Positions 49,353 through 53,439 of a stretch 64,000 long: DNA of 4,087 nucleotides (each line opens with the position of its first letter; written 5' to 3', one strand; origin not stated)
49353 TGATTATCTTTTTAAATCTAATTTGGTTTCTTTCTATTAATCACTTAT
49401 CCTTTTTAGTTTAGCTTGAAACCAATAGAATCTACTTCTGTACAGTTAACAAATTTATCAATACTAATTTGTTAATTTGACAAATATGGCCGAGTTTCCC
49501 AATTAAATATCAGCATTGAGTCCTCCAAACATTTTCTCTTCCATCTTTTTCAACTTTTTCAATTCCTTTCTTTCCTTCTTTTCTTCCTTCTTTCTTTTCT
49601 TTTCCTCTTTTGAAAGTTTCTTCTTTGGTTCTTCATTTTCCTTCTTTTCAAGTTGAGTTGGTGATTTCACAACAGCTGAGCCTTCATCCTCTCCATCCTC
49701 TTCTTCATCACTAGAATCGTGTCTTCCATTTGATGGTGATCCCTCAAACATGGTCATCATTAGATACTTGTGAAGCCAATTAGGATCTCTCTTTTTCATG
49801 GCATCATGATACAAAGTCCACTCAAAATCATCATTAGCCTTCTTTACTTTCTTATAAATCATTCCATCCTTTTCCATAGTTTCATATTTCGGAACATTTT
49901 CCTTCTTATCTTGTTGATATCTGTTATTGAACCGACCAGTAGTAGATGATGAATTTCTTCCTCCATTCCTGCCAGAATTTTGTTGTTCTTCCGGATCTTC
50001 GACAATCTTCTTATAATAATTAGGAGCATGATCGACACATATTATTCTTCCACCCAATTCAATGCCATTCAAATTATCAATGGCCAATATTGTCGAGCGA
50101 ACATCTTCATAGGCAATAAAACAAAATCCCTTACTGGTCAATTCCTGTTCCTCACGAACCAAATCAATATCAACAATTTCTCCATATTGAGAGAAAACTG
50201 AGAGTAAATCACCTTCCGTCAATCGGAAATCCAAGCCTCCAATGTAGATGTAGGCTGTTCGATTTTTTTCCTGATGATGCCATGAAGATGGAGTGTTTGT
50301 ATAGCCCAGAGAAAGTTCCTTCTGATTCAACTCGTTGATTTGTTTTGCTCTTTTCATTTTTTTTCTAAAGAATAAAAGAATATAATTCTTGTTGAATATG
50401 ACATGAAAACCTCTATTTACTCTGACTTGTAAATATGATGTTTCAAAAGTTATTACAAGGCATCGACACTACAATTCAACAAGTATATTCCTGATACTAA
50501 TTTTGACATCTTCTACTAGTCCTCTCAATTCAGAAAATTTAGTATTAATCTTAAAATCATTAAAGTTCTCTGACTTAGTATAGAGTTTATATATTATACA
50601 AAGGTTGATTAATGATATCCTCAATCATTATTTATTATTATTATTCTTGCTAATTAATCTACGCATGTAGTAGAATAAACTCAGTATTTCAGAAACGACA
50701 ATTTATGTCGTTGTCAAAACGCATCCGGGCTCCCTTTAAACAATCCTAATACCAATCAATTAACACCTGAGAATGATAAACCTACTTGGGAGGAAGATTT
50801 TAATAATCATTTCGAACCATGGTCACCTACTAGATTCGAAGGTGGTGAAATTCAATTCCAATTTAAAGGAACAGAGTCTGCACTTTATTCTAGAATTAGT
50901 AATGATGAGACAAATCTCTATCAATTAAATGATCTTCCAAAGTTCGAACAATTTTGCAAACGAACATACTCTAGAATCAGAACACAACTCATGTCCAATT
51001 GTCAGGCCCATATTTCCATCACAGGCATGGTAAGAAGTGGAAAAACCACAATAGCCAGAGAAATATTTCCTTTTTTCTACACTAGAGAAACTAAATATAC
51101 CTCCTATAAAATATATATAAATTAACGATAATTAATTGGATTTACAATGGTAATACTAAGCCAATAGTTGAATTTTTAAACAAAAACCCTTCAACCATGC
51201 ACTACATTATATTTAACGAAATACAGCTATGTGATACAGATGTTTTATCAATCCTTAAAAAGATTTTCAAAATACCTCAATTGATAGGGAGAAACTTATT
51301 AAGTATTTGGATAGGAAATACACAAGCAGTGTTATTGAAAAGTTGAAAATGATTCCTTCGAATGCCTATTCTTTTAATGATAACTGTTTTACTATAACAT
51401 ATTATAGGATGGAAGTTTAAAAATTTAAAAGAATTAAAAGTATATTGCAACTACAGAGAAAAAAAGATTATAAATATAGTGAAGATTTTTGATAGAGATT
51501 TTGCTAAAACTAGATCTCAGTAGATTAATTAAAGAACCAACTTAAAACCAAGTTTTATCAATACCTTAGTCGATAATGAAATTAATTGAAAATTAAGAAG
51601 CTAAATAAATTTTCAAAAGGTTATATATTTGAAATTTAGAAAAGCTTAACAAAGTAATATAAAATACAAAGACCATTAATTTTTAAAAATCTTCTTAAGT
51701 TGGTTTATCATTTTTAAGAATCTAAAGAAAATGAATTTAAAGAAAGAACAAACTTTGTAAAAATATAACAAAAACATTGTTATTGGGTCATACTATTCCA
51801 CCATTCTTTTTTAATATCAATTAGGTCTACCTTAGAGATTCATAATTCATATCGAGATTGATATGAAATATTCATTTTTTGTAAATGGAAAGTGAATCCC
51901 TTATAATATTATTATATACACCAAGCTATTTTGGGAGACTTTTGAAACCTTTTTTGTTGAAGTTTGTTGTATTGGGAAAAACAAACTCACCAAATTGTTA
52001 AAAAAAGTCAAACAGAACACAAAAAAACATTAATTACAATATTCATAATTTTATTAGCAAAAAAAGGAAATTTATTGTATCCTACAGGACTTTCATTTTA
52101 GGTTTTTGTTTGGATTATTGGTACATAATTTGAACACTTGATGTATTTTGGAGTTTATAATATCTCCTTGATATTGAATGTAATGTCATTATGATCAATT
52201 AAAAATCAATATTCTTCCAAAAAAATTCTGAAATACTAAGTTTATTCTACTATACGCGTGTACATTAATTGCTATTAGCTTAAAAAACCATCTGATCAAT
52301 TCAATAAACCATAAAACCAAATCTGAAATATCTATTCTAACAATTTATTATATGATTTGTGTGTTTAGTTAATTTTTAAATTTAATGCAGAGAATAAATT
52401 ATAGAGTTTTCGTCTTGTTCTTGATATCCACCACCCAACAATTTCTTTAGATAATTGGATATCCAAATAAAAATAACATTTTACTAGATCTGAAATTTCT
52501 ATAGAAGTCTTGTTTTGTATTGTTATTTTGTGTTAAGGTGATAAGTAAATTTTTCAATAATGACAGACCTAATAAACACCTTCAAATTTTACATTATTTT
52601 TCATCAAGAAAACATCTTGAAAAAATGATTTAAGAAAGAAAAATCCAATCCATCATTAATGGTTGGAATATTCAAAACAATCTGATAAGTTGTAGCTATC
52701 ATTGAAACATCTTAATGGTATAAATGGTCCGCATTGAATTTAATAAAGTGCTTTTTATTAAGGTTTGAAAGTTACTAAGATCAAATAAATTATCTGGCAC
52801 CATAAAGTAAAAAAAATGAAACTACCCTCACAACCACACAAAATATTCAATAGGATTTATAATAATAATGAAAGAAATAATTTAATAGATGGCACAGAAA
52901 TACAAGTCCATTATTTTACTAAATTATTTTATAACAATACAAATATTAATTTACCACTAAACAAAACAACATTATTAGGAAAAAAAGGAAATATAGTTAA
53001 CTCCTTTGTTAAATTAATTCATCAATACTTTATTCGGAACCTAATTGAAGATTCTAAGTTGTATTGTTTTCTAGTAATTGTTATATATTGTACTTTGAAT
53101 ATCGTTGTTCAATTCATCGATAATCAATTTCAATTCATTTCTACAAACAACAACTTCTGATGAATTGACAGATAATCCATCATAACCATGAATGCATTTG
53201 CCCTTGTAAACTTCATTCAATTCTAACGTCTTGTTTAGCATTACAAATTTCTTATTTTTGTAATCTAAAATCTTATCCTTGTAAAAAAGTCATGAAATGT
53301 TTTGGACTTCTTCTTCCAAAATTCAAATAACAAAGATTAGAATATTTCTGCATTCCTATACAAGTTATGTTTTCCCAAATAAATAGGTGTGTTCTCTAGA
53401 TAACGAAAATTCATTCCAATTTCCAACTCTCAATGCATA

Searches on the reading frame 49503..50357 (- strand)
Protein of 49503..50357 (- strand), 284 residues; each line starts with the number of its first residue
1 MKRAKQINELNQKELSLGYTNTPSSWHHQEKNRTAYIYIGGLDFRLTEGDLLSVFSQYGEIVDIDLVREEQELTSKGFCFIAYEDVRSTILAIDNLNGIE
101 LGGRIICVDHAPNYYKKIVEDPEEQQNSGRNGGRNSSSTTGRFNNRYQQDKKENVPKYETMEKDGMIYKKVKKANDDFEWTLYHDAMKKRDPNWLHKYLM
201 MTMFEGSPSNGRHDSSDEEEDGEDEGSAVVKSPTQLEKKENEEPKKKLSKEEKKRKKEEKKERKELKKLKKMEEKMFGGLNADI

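Call 8: find_encoding_contigs(protein=window:49503-50357:-, flank=10000, max_places=10)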
Protein window:49503-50357:- (284 aa): 1 contig read that carries it; 1 place shown.
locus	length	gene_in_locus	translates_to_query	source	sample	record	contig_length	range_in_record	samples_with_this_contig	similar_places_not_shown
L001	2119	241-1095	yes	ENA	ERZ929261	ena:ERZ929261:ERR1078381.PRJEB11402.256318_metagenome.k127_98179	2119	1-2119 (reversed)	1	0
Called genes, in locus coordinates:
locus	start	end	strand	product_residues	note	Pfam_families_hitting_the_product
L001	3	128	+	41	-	?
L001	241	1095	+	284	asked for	PF00076:RRM_1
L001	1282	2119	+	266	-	PF01442:Apolipoprotein (weak)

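Call 17: list_cluster_members(proteins=[window:49503-50357:-, window:45674-47158:+, window:57283-59472:+, window:59688-60137:-, window:60586-61017:-, window:55445-56674:-, window:42189-44468:-, window:54743-55234:+])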
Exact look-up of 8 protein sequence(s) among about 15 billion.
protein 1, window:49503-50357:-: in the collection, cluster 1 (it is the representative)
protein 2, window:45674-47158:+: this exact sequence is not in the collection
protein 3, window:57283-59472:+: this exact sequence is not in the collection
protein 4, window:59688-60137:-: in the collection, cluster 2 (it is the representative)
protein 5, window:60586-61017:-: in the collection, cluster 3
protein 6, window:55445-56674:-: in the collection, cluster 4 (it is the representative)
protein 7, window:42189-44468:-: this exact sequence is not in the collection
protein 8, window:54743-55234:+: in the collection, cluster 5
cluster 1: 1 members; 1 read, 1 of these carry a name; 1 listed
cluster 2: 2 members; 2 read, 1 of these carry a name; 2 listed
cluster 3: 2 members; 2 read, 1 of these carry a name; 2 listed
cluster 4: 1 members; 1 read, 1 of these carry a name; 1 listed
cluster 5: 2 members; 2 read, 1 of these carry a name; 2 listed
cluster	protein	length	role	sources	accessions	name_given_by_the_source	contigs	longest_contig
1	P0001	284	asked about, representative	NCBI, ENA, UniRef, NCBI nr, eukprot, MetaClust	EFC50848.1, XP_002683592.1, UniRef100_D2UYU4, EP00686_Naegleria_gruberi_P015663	RRM motif-containing protein [Naegleria gruberi] | RRM motif-containing protein n=1 Tax=Naegleria gruberi TaxID=5762 RepID=D2UYU4_NAEGR | XP_002683592.1 RRM motif-containing protein [Naegleria gruberi strain NEG-M]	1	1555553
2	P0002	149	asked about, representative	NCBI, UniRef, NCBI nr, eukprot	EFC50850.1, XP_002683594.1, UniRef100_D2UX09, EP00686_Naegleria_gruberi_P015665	predicted protein [Naegleria gruberi] | Predicted protein n=1 Tax=Naegleria gruberi TaxID=5762 RepID=D2UX09_NAEGR | uncharacterized protein NAEGRDRAFT_61595 [Naegleria gruberi]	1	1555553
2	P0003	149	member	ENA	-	-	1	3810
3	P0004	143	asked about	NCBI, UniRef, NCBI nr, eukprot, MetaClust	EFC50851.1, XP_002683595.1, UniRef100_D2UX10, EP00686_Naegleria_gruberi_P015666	predicted protein [Naegleria gruberi] | DNA-directed RNA polymerase I subunit RPA12 n=1 Tax=Naegleria gruberi TaxID=5762 ... | uncharacterized protein NAEGRDRAFT_61596 [Naegleria gruberi]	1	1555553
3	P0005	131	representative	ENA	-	-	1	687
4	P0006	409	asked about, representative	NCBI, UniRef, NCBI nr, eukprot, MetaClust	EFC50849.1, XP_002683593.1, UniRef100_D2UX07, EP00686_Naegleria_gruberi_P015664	arfGTPase-activating protein [Naegleria gruberi] | ArfGTPase-activating protein n=1 Tax=Naegleria gruberi TaxID=5762 RepID=D2UX07_NAEGR | XP_002683593.1 arfGTPase-activating protein [Naegleria gruberi strain NEG-M]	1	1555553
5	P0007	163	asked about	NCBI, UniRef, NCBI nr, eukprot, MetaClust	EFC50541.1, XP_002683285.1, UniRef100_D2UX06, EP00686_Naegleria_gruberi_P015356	predicted protein [Naegleria gruberi] | Predicted protein n=1 Tax=Naegleria gruberi TaxID=5762 RepID=D2UX06_NAEGR | uncharacterized protein NAEGRDRAFT_61592 [Naegleria gruberi]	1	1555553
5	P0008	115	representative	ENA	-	-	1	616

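Call 62: find_encoding_contigs(protein=P0008, flank=2000, max_places=4)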
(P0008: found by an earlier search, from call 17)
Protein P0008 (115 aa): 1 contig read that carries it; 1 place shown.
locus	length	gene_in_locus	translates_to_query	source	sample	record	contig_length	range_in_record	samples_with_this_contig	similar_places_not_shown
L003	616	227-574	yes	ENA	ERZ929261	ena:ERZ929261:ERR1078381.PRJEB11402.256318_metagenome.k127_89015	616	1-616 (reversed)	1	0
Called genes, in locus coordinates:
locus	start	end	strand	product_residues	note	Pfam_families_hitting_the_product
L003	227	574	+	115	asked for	-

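Call 82: search_solved_structures(query=window:49503-50357:-, max_evalue=1e-10)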
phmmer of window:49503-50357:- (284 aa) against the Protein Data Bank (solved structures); distinct sequences matched with E-value up to 1e-10: 42.
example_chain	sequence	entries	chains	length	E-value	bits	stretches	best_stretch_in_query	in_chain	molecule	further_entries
5z56_Y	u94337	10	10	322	1.6e-36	129.5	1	3-124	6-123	RNA-binding motif protein, X-linked 2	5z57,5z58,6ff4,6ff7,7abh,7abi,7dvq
7dco_X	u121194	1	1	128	5.8e-31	111.2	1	6-112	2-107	SX2_G0027210.mRNA.1.CDS.1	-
5gm6_V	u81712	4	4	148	6.3e-31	111.1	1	6-113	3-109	U2 snRNP component IST3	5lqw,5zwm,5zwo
4uqt_A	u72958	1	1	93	4.2e-25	92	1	32-111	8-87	U2 SNRNP COMPONENT IST3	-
2mkc_A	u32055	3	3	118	4.7e-25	91.8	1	32-113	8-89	U2 snRNP component IST3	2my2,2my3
6r5k_D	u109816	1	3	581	3.9e-22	82.2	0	4-106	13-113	Polyadenylate-binding protein, cytoplasmic and nuclear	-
7q8a_A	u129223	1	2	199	7e-18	68.3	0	36-113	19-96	Poly(U)-binding-splicing factor PUF60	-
2kxf_A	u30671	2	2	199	7.2e-18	68.2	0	36-113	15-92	Poly(U)-binding-splicing factor PUF60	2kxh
3uwt_A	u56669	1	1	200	7.3e-18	68.2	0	36-114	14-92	Poly(U)-binding-splicing factor PUF60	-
2qfj_A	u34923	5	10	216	8.9e-18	67.9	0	36-114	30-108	FBP-interacting repressor | Poly(U)-binding-splicing factor PUF60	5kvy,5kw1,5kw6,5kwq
7z3x_A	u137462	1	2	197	2.4e-17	66.5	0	36-113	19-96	Poly(U)-binding-splicing factor PUF60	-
7zir_C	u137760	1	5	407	3e-12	49.8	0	35-144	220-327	Heterogeneous nuclear ribonucleoprotein D-like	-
5z56_4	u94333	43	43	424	3.6e-12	49.5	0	29-116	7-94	Splicing factor 3B subunit 4 | SF3b49, Splicing factor 3B subunit 4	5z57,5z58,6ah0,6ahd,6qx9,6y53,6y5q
2rra_A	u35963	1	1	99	3.6e-12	49.5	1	34-110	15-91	cDNA FLJ40872 fis, clone TUTER2000283, highly similar to Homo sapiens transformer-2-beta (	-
2cjk_A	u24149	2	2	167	4e-12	49.4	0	35-89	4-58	NUCLEAR POLYADENYLATED RNA-BINDING PROTEIN 4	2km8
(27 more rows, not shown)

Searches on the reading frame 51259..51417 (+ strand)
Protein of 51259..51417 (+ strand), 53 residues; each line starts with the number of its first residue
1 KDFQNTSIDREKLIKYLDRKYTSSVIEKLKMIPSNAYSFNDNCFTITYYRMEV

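Call 11: search_protein_families(library=pfam, max_evalue=1, proteins=[window:51259-51417:+])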
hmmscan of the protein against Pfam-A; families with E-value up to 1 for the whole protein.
seq(53 aa): 0 families

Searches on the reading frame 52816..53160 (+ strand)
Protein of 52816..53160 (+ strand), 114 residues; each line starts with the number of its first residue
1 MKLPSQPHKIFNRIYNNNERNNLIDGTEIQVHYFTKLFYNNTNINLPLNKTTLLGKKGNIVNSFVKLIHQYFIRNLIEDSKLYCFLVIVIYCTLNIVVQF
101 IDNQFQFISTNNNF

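Call 11: search_protein_families(library=pfam, max_evalue=1, proteins=[window:52816-53157:+])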
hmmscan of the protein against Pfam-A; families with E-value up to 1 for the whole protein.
seq(114 aa): 0 families

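Call 20: list_cluster_members(proteins=[window:52816-53160:+, window:54282-54515:+, window:54243-54515:+, window:54436-54774:+, window:53071-53241:-, window:53365-53538:-, window:53471-53635:-, window:51197-51346:+, window:50991-51125:+, window:51277-51450:-])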
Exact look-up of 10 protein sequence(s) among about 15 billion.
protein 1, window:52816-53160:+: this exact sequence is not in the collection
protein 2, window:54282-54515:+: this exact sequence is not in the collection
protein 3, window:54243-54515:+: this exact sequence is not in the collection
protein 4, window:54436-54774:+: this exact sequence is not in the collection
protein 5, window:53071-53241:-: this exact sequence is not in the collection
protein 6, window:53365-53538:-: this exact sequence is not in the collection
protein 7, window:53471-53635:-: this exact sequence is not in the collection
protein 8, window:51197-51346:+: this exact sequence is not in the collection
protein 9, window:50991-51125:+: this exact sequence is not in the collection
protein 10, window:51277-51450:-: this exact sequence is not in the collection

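Call 69: find_related_loci(query=window:52816-53157:+, collection=viral_contigs, flank=2000)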
Query seq(114 aa) (114 aa) in viral_contigs; peptide patterns used: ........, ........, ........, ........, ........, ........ (x = any residue, [..] = any of these).
18 stretches matched a pattern, but none encodes a relative of the query by tblastn (E <= 1e-3).

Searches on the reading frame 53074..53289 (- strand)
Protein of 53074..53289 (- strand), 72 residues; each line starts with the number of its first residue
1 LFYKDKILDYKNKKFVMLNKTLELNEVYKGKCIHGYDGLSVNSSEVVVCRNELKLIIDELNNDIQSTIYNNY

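Call 11: search_protein_families(library=pfam, max_evalue=1, proteins=[window:53074-53289:-])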
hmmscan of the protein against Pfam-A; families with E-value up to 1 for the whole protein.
seq(72 aa): 1 family
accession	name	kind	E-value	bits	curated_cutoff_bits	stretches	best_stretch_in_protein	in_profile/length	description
PF08700.17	VPS51_Exo84_N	-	0.011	16.2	24.2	1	45-72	23-50/87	Vps51/EXO84/COG1 N-terminal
